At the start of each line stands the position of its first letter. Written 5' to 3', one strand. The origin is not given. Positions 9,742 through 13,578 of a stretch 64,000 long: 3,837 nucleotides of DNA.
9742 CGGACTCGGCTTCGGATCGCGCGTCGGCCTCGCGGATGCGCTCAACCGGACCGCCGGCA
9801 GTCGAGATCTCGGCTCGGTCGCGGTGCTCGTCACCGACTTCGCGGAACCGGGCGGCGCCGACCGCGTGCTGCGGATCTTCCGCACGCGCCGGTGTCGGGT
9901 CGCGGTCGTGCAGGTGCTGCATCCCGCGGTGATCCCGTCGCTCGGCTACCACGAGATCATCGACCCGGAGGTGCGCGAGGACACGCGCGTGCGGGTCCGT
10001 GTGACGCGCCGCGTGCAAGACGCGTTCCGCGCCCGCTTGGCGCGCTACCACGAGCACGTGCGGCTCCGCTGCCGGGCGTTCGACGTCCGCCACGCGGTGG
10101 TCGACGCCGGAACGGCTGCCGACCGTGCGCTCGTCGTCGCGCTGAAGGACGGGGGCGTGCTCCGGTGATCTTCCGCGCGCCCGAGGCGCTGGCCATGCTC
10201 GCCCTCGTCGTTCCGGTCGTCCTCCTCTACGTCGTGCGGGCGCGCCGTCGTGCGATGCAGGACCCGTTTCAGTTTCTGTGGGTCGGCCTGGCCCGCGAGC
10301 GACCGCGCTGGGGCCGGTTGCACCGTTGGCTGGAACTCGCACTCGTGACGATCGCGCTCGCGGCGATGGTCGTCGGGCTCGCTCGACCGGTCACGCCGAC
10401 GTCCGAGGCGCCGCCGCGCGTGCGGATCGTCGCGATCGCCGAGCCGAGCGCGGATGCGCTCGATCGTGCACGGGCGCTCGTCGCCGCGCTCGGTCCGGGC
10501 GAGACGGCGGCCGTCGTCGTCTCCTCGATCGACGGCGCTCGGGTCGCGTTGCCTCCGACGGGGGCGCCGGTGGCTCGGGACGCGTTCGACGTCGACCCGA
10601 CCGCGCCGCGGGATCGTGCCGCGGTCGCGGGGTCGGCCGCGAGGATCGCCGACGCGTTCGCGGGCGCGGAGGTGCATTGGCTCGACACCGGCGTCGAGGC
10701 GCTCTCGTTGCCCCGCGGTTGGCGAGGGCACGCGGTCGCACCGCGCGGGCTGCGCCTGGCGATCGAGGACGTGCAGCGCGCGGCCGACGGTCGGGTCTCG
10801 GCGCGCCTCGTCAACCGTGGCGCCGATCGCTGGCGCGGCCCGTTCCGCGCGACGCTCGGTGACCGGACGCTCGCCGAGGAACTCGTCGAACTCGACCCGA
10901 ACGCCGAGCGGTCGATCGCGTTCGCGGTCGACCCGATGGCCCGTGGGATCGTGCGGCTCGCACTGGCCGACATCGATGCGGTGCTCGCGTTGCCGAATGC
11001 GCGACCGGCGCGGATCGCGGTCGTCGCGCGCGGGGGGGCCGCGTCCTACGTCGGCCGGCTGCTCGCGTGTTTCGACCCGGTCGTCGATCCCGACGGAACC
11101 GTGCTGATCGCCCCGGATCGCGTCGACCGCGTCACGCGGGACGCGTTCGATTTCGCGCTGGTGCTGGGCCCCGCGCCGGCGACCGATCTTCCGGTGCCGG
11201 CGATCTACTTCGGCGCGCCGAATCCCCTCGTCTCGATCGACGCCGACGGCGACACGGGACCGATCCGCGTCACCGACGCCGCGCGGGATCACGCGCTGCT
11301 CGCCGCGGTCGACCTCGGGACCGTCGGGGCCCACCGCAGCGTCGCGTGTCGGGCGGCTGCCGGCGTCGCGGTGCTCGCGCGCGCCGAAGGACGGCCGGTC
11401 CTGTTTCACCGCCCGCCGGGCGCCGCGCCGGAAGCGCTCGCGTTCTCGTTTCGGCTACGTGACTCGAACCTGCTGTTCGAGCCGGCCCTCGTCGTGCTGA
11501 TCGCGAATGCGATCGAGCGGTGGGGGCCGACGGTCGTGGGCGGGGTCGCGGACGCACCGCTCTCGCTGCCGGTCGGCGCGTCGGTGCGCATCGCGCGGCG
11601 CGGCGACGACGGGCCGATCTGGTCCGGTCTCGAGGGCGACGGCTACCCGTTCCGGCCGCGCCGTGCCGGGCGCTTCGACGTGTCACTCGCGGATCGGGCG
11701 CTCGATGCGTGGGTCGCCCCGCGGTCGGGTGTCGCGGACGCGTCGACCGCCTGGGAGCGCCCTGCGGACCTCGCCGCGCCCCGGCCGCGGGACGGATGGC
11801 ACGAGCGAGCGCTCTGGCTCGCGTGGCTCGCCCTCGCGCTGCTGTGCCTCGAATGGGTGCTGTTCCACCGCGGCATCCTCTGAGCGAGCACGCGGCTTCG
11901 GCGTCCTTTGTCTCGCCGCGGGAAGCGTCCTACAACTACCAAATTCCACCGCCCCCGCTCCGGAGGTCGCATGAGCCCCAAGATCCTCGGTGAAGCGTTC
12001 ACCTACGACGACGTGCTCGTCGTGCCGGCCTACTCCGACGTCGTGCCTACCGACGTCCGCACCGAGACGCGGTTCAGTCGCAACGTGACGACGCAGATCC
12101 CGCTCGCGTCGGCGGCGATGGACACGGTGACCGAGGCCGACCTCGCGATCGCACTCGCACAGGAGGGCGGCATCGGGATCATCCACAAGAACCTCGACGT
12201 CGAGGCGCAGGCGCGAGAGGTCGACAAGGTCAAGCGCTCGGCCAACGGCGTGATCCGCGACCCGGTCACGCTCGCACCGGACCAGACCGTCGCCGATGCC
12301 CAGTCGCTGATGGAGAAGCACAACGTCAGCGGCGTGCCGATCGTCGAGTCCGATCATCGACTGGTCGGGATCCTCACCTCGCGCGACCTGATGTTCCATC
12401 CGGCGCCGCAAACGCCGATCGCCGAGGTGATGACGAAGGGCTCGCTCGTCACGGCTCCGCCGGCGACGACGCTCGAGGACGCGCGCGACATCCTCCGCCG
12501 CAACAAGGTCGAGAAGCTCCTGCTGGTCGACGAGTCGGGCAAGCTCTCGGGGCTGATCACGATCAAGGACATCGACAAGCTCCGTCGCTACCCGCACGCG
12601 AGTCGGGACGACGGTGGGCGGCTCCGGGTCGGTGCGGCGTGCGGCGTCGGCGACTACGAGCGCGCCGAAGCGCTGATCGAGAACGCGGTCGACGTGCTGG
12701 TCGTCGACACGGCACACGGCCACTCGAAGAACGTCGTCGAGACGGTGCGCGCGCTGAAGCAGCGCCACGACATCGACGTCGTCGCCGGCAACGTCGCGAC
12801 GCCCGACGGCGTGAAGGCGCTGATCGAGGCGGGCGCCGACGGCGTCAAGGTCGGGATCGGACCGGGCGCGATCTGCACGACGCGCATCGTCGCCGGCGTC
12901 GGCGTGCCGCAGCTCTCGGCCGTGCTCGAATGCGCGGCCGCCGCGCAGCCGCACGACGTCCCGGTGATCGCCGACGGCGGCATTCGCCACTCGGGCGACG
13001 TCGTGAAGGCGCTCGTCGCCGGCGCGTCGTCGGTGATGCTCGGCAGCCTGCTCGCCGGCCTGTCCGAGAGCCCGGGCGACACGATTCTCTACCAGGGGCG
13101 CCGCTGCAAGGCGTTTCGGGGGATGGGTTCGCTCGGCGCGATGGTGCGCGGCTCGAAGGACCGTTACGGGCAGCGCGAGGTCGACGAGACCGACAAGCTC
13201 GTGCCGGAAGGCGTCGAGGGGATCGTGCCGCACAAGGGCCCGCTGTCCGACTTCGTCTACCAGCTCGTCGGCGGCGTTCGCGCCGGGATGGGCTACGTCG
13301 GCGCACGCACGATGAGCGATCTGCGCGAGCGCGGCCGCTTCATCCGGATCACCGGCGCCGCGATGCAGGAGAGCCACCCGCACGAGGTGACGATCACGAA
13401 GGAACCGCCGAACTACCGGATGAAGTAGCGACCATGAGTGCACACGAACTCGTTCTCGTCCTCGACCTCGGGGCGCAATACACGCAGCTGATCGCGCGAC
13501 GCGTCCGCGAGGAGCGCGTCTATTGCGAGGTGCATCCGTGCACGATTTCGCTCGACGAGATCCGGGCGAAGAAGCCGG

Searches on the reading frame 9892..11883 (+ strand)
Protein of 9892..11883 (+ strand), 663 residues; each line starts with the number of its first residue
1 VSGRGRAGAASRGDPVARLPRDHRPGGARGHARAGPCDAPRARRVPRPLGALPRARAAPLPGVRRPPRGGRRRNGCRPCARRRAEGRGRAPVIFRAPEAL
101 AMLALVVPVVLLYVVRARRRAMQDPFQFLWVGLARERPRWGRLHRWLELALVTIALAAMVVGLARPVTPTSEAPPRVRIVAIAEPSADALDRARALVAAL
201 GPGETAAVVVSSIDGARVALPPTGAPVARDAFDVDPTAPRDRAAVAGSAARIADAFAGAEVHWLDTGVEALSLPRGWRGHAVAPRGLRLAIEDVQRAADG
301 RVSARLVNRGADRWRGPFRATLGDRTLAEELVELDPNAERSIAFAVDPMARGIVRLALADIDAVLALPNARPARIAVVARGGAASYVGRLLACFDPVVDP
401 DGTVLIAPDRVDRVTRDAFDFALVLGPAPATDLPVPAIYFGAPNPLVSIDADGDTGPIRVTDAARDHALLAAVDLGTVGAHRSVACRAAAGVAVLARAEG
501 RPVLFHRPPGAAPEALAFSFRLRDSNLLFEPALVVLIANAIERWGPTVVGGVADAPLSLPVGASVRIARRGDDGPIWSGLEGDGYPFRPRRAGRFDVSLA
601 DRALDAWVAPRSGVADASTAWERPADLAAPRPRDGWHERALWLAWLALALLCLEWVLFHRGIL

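Call 17: search_protein_families(library=pfam, proteins=[window:9892-11883:+], max_evalue=0.0001)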
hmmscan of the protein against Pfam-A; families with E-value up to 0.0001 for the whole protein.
window:9892-11883:+ (663 aa): 1 family
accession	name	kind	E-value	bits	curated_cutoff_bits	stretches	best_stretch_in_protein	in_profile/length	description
PF07584.16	BatA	-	1e-09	39.1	25.9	1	93-166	3-77/77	Aerotolerance regulator N-terminal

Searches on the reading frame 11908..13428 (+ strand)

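Call 17: search_protein_families(library=pfam, proteins=[window:11908-13428:+], max_evalue=0.0001)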
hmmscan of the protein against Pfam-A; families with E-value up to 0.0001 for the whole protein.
window:11908-13428:+ (506 aa): 4 families
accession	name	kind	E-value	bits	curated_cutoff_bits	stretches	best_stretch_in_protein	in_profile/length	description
PF00478.31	IMPDH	-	3.8e-155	516.6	25.6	1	30-492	1-345/345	IMP dehydrogenase / GMP reductase domain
PF00571.33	CBS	-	2.4e-27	95.4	24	2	116-162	6-52/57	CBS domain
PF03060.21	NMO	-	2.9e-10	40.5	28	1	245-392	98-235/331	Nitronate monooxygenase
PF01070.24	FMN_dh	-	5.9e-10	39.1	24.9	1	276-380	206-303/350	FMN-dependent dehydrogenase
